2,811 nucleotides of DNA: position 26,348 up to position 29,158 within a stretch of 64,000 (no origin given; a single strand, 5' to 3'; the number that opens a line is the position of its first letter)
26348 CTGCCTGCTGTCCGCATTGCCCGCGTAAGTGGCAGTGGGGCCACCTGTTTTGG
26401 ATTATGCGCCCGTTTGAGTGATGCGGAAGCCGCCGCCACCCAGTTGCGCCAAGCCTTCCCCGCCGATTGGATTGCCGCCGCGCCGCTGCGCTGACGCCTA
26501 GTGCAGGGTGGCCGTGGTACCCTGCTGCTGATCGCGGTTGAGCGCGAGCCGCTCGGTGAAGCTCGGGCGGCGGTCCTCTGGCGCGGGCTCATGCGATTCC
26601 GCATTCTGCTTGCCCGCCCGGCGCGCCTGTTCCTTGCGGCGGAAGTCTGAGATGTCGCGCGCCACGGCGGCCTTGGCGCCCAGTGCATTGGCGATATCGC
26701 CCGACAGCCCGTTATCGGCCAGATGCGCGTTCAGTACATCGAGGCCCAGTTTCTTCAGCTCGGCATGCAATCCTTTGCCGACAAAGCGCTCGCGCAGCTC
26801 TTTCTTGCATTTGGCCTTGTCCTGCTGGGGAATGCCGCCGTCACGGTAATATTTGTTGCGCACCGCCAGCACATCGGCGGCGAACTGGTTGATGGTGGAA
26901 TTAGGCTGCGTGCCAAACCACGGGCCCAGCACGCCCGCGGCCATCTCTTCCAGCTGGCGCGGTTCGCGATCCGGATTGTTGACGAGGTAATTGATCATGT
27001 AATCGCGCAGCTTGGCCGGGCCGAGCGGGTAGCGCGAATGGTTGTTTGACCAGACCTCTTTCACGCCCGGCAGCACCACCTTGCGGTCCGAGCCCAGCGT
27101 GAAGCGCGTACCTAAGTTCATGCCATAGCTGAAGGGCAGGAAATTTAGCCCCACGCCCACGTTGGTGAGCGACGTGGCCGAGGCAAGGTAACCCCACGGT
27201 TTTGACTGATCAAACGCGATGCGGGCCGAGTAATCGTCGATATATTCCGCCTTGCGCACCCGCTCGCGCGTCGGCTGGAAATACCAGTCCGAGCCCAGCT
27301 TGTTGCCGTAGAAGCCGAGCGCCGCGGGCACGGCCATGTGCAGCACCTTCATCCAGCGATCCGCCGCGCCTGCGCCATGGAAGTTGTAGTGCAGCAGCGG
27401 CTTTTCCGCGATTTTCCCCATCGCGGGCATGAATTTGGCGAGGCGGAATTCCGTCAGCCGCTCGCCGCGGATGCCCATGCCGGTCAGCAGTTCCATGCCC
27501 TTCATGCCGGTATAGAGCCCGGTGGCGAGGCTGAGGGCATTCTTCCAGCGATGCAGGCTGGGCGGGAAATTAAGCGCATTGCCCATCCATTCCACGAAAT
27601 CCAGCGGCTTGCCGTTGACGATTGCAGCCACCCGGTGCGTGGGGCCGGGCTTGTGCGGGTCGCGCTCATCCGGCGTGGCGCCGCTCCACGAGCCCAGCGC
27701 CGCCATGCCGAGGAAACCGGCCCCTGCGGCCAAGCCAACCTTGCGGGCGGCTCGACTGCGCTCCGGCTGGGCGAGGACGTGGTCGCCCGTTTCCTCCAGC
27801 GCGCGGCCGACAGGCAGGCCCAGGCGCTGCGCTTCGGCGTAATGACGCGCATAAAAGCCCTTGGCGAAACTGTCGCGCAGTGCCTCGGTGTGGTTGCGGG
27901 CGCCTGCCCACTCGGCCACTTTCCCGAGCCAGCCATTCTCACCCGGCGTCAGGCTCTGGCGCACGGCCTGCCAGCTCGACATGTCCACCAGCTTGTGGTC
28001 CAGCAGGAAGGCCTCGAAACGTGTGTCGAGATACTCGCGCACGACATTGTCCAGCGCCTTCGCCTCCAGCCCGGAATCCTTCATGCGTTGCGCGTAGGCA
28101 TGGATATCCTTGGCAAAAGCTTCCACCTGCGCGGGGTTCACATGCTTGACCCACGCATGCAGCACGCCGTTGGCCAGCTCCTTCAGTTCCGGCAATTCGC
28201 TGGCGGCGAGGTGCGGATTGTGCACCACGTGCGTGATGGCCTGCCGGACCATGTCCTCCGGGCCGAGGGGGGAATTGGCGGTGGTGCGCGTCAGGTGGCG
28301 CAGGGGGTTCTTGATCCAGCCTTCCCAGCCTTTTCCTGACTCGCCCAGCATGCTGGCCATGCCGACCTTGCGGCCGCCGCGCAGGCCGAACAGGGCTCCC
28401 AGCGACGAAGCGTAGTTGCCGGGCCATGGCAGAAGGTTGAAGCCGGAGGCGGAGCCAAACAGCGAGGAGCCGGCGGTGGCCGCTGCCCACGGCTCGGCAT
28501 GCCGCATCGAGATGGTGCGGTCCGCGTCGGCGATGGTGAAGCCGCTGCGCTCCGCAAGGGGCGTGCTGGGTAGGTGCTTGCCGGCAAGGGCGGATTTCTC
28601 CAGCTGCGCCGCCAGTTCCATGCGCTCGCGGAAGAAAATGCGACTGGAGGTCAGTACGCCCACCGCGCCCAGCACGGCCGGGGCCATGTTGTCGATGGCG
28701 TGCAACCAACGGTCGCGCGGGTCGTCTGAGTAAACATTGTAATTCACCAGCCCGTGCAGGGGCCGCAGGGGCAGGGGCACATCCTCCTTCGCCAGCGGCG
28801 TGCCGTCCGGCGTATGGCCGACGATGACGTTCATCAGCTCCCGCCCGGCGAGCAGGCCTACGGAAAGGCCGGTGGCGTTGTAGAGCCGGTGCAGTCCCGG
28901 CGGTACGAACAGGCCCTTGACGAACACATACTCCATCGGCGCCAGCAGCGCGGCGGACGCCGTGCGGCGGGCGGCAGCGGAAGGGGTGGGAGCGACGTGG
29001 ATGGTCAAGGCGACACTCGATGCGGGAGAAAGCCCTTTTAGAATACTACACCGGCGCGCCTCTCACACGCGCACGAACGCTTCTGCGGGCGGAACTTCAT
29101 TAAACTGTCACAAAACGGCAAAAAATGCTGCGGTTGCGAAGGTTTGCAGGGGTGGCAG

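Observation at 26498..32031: Divergent pair of large orphan proteins plus an EI24/CysZ-like membrane protein: best candidate for an undescribed module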

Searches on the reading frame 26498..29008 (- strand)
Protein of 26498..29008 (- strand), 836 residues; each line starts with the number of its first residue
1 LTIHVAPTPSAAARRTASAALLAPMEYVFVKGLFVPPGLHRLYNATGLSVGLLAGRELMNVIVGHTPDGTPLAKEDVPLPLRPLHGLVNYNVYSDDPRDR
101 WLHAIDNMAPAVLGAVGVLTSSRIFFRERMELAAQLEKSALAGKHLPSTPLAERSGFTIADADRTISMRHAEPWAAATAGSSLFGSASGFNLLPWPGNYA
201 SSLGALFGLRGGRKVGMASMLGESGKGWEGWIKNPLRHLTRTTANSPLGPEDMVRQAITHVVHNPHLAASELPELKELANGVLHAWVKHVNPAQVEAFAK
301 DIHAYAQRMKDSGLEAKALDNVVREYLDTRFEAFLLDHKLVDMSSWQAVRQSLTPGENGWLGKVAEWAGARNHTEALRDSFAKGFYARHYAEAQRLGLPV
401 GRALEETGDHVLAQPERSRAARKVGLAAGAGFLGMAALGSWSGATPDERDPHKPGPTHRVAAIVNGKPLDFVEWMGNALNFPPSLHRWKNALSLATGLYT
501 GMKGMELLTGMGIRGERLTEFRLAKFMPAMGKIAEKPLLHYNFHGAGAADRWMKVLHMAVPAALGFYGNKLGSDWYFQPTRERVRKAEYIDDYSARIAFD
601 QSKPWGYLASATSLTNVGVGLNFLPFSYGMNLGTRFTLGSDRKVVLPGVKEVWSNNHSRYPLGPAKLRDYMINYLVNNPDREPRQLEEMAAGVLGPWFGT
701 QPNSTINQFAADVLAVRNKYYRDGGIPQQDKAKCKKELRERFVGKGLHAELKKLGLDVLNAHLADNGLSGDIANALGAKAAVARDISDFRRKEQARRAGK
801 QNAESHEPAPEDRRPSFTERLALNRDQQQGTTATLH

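Call 4: search_protein_families(library=pfam, proteins=[window:26498-29008:-], max_evalue=1)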
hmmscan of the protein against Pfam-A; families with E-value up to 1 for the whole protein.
window:26498-29008:- (836 aa): 0 families

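Call 5: search_protein_families(library=ncbifam, proteins=[window:26498-29008:-], max_evalue=1)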
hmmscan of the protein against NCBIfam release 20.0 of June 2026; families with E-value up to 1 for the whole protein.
window:26498-29008:- (836 aa): 0 families

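Call 8: search_solved_structures(query=window:26498-29008:-, max_evalue=10)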
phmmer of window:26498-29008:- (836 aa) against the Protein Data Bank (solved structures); distinct sequences matched with E-value up to 10: 2.
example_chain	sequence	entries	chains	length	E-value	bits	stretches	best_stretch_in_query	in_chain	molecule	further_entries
7jso_A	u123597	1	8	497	0.03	16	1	353-507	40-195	Aldehyde dehydrogenase family protein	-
5iuu_A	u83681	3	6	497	0.031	16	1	353-507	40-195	Aldehyde dehydrogenase family protein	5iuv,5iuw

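Call 10: find_homologous_proteins(query=window:26498-29008:-)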
Query window:26498-29008:- (836 aa): 7 proteins with E <= 0.001 among 8000 candidates.
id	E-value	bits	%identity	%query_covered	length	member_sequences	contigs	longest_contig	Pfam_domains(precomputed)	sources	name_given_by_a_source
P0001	0.0e+0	1923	100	100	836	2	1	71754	-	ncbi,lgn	-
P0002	0.0e+0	1385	72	98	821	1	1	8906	-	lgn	-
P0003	0.0e+0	1367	73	97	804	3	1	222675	-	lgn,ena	-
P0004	0.0e+0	1355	71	99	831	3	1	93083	-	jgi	-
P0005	0.0e+0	1326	70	97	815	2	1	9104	-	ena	-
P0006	0.0e+0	1083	59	100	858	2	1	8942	-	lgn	-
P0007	6.6e-114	400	32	92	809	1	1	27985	-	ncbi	-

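Call 13: find_encoding_contigs(protein=P0003, flank=8000, max_places=2)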
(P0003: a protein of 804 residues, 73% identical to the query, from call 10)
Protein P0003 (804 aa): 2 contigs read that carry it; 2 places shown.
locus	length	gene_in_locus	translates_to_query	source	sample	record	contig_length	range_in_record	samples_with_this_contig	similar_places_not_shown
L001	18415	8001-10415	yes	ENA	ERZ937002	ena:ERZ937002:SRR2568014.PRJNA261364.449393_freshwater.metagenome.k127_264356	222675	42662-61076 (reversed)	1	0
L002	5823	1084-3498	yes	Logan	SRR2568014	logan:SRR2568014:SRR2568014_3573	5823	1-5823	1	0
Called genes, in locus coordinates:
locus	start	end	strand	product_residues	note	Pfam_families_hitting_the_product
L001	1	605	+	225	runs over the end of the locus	-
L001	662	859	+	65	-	PF09957:VapB_antitoxin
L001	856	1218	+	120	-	PF01850:PIN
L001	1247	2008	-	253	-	PF00753:Lactamase_B, PF16123:HAGH_C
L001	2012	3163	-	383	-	-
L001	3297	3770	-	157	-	PF01668:SmpB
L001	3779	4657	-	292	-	PF00701:DHDPS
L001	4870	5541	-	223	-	PF07264:EI24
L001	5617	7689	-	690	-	-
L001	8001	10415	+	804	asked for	-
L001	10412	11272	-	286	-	PF00288:GHMP_kinases_N, PF08544:GHMP_kinases_C (weak)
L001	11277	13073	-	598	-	PF12569:NatA_aux_su (faint), PF23914:TPR_CcmH_CycH (faint), PF00515:TPR_1 (faint), PF07719:TPR_2 (faint), PF12895:ANAPC3 (faint), PF13181:TPR_8 (faint), PF13371:TPR_9 (weak), PF13429:TPR_15, +9 more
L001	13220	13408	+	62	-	-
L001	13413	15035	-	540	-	PF00890:FAD_binding_2 (weak), PF01266:DAO (weak), PF01494:FAD_binding_3 (weak), PF01946:Thi4 (faint), PF13450:NAD_binding_8 (weak), PF21162:ETFQO_UQ-bd, PF05187:Fer4_ETF_QO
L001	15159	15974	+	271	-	PF03167:UDG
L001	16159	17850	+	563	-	PF01464:SLT, PF27553:SLT_superhelical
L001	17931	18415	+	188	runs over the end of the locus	PF01351:RNase_HII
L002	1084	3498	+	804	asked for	-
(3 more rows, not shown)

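Call 14: find_encoding_contigs(protein=P0007, flank=8000, max_places=2)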
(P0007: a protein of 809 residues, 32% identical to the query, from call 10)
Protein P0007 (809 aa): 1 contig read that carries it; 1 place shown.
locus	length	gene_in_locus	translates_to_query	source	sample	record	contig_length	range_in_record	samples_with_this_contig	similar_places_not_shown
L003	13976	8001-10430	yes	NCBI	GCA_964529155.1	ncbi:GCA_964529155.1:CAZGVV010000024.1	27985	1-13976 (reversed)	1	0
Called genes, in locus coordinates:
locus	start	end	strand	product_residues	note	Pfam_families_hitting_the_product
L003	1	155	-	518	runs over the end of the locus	PF00117:GATase, PF07722:Peptidase_C26, PF02540:NAD_synthase (faint), PF00958:GMP_synt_C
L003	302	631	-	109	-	-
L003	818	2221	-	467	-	PF00672:HAMP, PF00512:HisKA (weak), PF02518:HATPase_c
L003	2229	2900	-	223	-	PF00072:Response_reg, PF00486:Trans_reg_C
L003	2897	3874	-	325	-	PF00953:Glycos_transf_4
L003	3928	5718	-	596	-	PF02518:HATPase_c, PF13589:HATPase_c_3, PF01119:DNA_mis_repair, PF08676:MutL_C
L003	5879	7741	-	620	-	-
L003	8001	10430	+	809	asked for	-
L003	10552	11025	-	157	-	PF03449:GreA_GreB_N, PF01272:GreA_GreB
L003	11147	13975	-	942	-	?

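Call 15: find_encoding_contigs(protein=P0004, flank=8000, max_places=2)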
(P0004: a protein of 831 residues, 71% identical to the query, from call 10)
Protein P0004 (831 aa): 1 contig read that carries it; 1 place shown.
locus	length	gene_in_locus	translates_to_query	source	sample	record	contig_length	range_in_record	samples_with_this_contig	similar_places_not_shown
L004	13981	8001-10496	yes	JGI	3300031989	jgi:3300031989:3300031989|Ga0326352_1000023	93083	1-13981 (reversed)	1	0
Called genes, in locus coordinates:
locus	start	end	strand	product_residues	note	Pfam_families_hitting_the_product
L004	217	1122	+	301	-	-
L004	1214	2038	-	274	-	PF00753:Lactamase_B, PF16123:HAGH_C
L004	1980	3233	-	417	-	-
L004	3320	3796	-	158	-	PF01668:SmpB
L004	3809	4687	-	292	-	PF00701:DHDPS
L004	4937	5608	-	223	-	PF07264:EI24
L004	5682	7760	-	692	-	-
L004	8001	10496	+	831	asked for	-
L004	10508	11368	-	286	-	PF00288:GHMP_kinases_N, PF08544:GHMP_kinases_C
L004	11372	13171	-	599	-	PF09976:TPR_21 (faint), PF13424:TPR_12 (faint), PF13428:TPR_14 (faint), PF23914:TPR_CcmH_CycH (faint), PF07719:TPR_2 (faint), PF13432:TPR_16 (faint), PF14559:TPR_19 (faint), PF13429:TPR_15 (weak), +7 more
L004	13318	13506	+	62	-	-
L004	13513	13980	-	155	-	?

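Call 27: find_homologous_proteins(query=A1)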
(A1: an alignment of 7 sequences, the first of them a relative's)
Query A1 (7 sequences) (836 aa, profile of the alignment): 7 proteins with E <= 0.001 among 8000 candidates.
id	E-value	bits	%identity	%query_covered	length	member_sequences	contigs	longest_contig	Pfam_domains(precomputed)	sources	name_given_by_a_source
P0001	0.0e+0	1573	100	100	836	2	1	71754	-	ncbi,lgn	-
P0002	0.0e+0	1550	72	98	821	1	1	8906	-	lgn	-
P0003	0.0e+0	1549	73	97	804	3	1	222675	-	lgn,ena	-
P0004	0.0e+0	1539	71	99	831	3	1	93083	-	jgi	-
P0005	0.0e+0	1537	70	97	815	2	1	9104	-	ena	-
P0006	0.0e+0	1429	59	100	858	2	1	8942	-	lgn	-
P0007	0.0e+0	1093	32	92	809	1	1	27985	-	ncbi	-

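Call 44: list_cluster_members(proteins=[P0001, P0008, P0007, P0009, P0011, P0029])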
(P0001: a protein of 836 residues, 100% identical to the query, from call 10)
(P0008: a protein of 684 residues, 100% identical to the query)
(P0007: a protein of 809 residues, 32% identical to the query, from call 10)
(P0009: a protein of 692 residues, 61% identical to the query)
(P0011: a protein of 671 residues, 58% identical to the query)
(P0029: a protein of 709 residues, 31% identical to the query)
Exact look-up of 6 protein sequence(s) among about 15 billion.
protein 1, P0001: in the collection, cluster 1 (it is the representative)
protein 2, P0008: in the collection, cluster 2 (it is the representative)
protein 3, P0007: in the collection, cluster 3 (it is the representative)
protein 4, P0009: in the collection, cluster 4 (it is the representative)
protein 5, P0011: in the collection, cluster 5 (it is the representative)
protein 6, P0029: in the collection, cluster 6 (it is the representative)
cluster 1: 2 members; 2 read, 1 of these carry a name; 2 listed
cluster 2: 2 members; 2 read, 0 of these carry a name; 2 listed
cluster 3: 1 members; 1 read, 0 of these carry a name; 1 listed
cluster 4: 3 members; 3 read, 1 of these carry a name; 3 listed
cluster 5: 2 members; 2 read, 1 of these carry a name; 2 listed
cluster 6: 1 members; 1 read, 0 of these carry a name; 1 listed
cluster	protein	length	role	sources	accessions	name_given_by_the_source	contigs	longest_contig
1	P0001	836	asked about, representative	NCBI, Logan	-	-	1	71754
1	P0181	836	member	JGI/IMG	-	hypothetical protein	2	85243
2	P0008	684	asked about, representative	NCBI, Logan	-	-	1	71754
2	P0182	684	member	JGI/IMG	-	-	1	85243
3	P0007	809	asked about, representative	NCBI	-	-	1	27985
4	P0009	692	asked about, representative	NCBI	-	-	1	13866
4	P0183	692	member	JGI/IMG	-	hypothetical protein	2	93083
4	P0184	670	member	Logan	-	-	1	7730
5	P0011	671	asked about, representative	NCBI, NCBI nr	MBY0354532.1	MAG: hypothetical protein K2Q12_02235 [Rickettsiales bacterium] | hypothetical protein [Rickettsiales bacterium]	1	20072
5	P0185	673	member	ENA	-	-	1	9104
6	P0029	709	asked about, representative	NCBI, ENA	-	-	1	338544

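Call 45: predict_structure(alignment_id=A1)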
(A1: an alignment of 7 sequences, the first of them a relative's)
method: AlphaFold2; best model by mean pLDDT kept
length: 836 residues; sequences in the alignment: 7
mean_pLDDT: 55.1   pTM: 0.39
mean pLDDT of the five models: 55.1, 52.0, 51.6, 51.6, 46.9
residues with pLDDT >= 90: 0; 70-90: 255; 50-70: 229; < 50: 352
segments of 3 or more residues with pLDDT < 50: 1-50, 97-101, 151-153, 173-236, 242-248, 413-488, 583-658, 759-778, 799-817, 830-836
pLDDT, mean of each block of 10 residues (from residue 1): 30 30 26 31 46 62 72 76 73 53 49 51 55 68 62 61 69 47 29 23 25 30 38 47 47 77 78 76 76 85 84 66 78 87 87 71 57 77 84 86 70 43 31 24 27 28 26 26 41 54 75 70 65 71 63 58 56 56 47 44 43 31 26 23 22 34 63 75 71 63 80 86 81 85 72 64 38 47 54 52 36 43 51 36
secondary structure, 60 per line:
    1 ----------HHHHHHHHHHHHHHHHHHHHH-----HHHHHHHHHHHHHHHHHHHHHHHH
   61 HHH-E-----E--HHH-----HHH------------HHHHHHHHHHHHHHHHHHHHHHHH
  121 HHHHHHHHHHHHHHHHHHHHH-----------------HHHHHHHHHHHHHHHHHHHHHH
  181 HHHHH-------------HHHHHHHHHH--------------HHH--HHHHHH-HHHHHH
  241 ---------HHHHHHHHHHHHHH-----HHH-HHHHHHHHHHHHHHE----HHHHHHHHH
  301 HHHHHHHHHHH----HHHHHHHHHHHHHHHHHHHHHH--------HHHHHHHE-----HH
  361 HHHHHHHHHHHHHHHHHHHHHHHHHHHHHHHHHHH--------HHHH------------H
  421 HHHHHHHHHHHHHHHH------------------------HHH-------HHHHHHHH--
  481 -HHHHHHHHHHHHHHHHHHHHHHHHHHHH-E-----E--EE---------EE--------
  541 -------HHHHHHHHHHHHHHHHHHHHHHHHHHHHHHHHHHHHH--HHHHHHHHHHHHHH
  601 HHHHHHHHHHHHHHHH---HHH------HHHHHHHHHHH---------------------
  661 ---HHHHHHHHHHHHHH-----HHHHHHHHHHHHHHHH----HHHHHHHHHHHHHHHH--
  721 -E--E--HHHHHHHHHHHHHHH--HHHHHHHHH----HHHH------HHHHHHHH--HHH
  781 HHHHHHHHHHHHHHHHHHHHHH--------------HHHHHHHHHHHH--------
elements in order (helices of 4 or more, strands of 3 or more residues): H11-31 H37-63 H97-141 H159-185 H199-208 H228-233 H235-240 H250-263 H273-286 H292-311 H316-337 H346-352 H359-395 H404-407 H420-436 H471-478 H482-509 H548-584 H587-616 H629-639 H664-677 H683-698 H703-718 H728-742 H745-753 H758-761 H768-775 H778-802 H817-828
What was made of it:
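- On A and B as paralogues of one family: The A model is too poor (only 7 sequences allowed, pTM 0.39, call 45).
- The A model is too poor to interpret (pLDDT 55, call 45).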

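Call 51: fold_search(model_id=the predicted structure, library=pdb)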
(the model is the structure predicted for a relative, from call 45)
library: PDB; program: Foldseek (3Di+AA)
matches with E <= 10: 145; with E <= 0.001: 0
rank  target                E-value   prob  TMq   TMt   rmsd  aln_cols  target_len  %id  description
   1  5l26_C                2.0e-01  0.10  0.07  0.11  28.6       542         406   12  Structure of CNTnw in an inward-facing substrate-bound state (released 2017-04-12)
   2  5ys9_B                3.6e-01  0.10  0.07  0.08  28.9       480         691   12  Crystal structure of acyl-coA oxidase3 from Yarrowia lipolytica (released 2018-02-28)
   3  4n78_A                4.4e-01  0.08  0.09  0.07  38.1       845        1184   11  The WAVE Regulatory Complex Links Diverse Receptors to the Actin Cytoskeleton (released 2014-02-05)
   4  8t6l_A                4.4e-01  0.07  0.09  0.07  33.9       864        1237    9  Cryo-EM structure of rat cardiac sodium channel NaV1.5 with batrachotoxin analog BTX-B (released 2024-03-06)
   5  4tpg_A                4.8e-01  0.06  0.07  0.10  30.9       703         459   10  Selectivity mechanism of a bacterial homologue of the human drug peptide transporters PepT1 and PepT2 (released 2014-07-09)
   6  5xtc_l                6.0e-01  0.06  0.06  0.08  24.6       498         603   11  Cryo-EM structure of human respiratory complex I transmembrane arm (released 2017-08-30)
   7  7kzt_V                6.5e-01  0.06  0.10  0.08  28.3       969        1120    7  Structure of the human fanconi anaemia Core-UBE2T-ID-DNA complex in intermediate state (released 2021-03-10)
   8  7x07_A                7.1e-01  0.08  0.07  0.08  31.3       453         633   12  Cryo-EM structure of human ABCD1 in the presence of C26:0 (released 2023-03-22)
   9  6f2g_A                1.1e+00  0.07  0.07  0.12  22.1       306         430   15  Bacterial asc transporter crystal structure in open to in conformation (released 2019-04-24)
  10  8y6i_A                1.1e+00  0.04  0.08  0.10  36.1       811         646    9  P-glycoprotein in complex with UIC2 Fab and triple elacridar molecules in nanodisc (released 2024-04-17)
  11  7uzq_K                1.3e+00  0.12  0.11  0.19  26.7       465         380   12  Local refinement of RhAG-RhCE-ANK1(AR1-5), from consensus refinement of all classes (released 2022-07-20)
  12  7p63_H                1.5e+00  0.04  0.07  0.12  26.2       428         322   13  Complex I from E. coli, DDM/LMNG-purified, under Turnover at pH 6, Closed state (released 2022-09-21)
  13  9ogd_A                1.5e+00  0.04  0.09  0.09  31.0       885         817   10  Cryo-EM structure of human exportin-1 conjugated with selinexor and bound to human ASB8(R197A)-ELOB/C (released 2025-11-26)
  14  7x0t_A                1.6e+00  0.06  0.07  0.09  30.6       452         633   12  Cryo-EM structure of human ABCD1 E630Q in the presence of C26:0-CoA and ATP (released 2023-03-22)
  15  5w0v_A                1.6e+00  0.04  0.10  0.08  30.7       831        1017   11  Crystal structure of full-length Kluyveromyces lactis Kap123 with histone H4 1-34 (released 2017-11-01)
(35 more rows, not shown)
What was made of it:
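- Tried and rejected: Meaningless because the model is poor (calls 45, 51).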
